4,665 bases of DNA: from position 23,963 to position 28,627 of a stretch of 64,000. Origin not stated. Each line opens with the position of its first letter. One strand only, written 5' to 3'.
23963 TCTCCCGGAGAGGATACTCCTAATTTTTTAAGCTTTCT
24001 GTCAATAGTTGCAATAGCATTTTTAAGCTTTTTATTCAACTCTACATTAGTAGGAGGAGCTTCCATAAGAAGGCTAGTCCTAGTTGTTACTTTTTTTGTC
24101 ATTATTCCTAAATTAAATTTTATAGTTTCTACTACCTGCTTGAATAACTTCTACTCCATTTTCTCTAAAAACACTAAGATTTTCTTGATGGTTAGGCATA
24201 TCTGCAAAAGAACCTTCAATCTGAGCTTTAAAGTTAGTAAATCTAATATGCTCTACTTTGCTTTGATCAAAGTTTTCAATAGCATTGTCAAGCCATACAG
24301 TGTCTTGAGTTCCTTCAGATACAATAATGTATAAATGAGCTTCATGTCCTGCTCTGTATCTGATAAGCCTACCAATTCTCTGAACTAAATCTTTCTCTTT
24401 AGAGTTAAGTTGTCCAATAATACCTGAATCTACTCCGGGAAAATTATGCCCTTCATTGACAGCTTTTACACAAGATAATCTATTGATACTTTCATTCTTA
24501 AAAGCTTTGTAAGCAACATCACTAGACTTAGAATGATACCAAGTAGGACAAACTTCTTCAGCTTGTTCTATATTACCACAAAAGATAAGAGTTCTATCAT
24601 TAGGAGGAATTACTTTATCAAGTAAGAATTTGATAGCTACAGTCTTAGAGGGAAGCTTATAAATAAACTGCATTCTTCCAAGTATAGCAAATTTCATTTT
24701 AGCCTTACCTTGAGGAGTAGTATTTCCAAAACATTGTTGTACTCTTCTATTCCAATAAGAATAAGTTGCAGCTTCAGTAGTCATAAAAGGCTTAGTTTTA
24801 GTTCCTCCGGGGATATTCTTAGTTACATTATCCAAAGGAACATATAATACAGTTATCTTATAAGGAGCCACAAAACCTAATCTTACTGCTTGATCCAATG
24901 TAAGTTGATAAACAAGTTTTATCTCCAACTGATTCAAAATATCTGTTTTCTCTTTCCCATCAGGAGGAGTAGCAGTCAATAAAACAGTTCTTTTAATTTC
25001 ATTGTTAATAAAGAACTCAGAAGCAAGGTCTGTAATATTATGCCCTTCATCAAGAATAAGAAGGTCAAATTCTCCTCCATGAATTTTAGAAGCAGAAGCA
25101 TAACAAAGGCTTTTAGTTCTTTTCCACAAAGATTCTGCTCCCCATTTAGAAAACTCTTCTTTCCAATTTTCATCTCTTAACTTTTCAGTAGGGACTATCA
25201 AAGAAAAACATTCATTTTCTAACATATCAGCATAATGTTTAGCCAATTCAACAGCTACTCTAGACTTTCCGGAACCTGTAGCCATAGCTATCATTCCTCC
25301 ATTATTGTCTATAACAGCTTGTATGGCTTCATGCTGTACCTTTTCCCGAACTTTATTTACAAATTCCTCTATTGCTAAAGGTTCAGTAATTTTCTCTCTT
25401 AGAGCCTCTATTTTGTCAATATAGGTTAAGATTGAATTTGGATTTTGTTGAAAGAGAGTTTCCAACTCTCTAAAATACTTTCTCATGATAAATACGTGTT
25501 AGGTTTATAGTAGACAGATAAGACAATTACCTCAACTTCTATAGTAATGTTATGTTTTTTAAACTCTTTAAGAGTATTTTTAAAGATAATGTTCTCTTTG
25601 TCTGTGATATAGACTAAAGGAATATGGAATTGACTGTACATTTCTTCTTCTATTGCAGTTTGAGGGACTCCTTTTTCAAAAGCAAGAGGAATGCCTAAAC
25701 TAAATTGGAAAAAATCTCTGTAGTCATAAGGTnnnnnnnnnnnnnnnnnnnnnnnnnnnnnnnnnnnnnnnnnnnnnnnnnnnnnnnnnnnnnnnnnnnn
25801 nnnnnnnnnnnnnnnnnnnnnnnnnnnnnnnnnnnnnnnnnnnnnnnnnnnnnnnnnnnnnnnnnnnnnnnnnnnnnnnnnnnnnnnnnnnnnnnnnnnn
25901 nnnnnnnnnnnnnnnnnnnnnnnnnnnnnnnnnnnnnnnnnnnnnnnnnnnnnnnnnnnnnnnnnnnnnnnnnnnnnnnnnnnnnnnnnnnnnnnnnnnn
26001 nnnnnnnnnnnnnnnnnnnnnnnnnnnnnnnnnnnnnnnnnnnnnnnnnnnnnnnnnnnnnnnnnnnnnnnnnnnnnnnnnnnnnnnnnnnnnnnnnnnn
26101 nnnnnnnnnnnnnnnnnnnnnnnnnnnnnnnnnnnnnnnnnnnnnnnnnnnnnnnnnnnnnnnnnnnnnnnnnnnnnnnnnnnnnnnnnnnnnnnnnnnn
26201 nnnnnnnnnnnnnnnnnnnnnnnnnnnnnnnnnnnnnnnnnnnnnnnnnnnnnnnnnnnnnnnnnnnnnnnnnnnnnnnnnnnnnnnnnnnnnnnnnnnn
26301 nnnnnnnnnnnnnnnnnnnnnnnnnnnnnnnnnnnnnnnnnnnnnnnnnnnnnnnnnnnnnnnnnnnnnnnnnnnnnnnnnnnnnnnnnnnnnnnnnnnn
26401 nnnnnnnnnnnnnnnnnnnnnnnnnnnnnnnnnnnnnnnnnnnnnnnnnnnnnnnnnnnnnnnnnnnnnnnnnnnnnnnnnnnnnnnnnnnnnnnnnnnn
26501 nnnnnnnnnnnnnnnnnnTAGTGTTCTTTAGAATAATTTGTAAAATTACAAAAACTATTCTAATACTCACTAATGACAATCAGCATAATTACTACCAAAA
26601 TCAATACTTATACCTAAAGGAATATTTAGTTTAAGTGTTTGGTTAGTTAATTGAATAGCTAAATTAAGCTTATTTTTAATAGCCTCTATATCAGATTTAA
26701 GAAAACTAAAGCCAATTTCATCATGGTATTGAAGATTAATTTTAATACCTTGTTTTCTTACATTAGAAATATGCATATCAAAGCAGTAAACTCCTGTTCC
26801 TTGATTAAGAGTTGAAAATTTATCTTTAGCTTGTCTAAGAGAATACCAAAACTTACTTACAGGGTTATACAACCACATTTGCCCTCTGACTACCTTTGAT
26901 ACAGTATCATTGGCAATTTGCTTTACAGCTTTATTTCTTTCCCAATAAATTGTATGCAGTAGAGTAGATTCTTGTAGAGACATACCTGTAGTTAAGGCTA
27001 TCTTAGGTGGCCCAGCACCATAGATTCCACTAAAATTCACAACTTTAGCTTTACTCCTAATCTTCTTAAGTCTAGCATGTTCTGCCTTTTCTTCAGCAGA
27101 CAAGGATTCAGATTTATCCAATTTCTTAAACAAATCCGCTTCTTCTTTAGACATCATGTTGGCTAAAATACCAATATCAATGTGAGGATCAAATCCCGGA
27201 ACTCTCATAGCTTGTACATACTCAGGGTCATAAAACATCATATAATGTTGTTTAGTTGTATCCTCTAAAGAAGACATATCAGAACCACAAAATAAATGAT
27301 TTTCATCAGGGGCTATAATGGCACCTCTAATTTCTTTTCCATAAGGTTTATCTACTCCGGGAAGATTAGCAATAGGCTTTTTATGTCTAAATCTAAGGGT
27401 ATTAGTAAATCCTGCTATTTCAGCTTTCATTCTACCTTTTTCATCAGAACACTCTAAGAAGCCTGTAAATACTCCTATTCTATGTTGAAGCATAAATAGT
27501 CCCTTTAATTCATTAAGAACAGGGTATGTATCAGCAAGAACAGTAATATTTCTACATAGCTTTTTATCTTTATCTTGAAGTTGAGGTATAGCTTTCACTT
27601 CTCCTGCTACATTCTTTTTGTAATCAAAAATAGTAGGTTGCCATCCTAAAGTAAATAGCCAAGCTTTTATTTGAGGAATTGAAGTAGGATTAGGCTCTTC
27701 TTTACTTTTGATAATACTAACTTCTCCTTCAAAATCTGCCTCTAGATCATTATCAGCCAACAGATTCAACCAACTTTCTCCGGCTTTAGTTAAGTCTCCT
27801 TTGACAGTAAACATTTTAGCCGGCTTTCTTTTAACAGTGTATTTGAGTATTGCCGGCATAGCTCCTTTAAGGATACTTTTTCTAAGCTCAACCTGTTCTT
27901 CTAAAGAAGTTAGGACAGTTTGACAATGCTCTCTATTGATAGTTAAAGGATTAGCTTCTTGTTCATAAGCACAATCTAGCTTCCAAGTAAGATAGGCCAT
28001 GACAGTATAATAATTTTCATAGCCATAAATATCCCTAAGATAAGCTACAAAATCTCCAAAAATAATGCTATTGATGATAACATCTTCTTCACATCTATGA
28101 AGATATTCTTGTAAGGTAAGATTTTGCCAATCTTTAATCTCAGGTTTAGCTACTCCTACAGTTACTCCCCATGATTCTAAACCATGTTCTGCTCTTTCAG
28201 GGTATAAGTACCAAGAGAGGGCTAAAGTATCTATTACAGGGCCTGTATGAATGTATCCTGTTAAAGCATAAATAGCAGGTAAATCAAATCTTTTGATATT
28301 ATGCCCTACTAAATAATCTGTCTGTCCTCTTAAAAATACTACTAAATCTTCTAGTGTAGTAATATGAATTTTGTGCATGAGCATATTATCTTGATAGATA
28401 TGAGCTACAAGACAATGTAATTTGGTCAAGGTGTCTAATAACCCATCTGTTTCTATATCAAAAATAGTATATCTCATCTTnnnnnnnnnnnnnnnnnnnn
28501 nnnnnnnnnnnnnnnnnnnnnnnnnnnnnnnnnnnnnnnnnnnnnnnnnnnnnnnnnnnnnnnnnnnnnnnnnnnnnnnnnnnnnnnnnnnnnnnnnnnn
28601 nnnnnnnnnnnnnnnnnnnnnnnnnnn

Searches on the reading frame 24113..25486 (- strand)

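Call 11: search_protein_families(library=phrogs, proteins=[window:24113-25486:-])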
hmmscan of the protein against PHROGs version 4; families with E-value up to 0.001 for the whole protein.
window:24113-25486:- (457 aa): 3 families
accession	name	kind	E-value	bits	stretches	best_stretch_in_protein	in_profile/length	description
phrog_16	-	DNA, RNA and nucleotide metabolism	1e-31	111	1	50-407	276-604/986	DNA helicase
phrog_62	-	DNA, RNA and nucleotide metabolism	1.8e-14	53.2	1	50-187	700-861/1881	DNA helicase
phrog_2488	-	DNA, RNA and nucleotide metabolism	2.6e-09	37.4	1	26-111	3-91/579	DNA helicase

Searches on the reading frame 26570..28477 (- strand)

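Call 10: search_protein_families(library=phrogs, proteins=[window:26570-28477:-])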
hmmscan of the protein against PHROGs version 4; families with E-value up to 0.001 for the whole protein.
window:26570-28477:- (635 aa): 5 families
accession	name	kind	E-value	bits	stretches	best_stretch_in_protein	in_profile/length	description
phrog_17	-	DNA, RNA and nucleotide metabolism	3.3e-91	308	1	1-634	670-1233/1445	DNA polymerase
phrog_15971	-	DNA, RNA and nucleotide metabolism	1e-12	48.9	1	234-418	46-188/376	DNA polymerase I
phrog_2573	-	DNA, RNA and nucleotide metabolism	5e-11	43.3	1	383-532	5-144/336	DNA polymerase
phrog_403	-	DNA, RNA and nucleotide metabolism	5.4e-09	36.4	1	1-113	65-205/321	DNA polymerase exonuclease subunit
phrog_192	-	DNA, RNA and nucleotide metabolism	6.6e-06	26.7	1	38-103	173-244/397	DNA polymerase exonuclease subunit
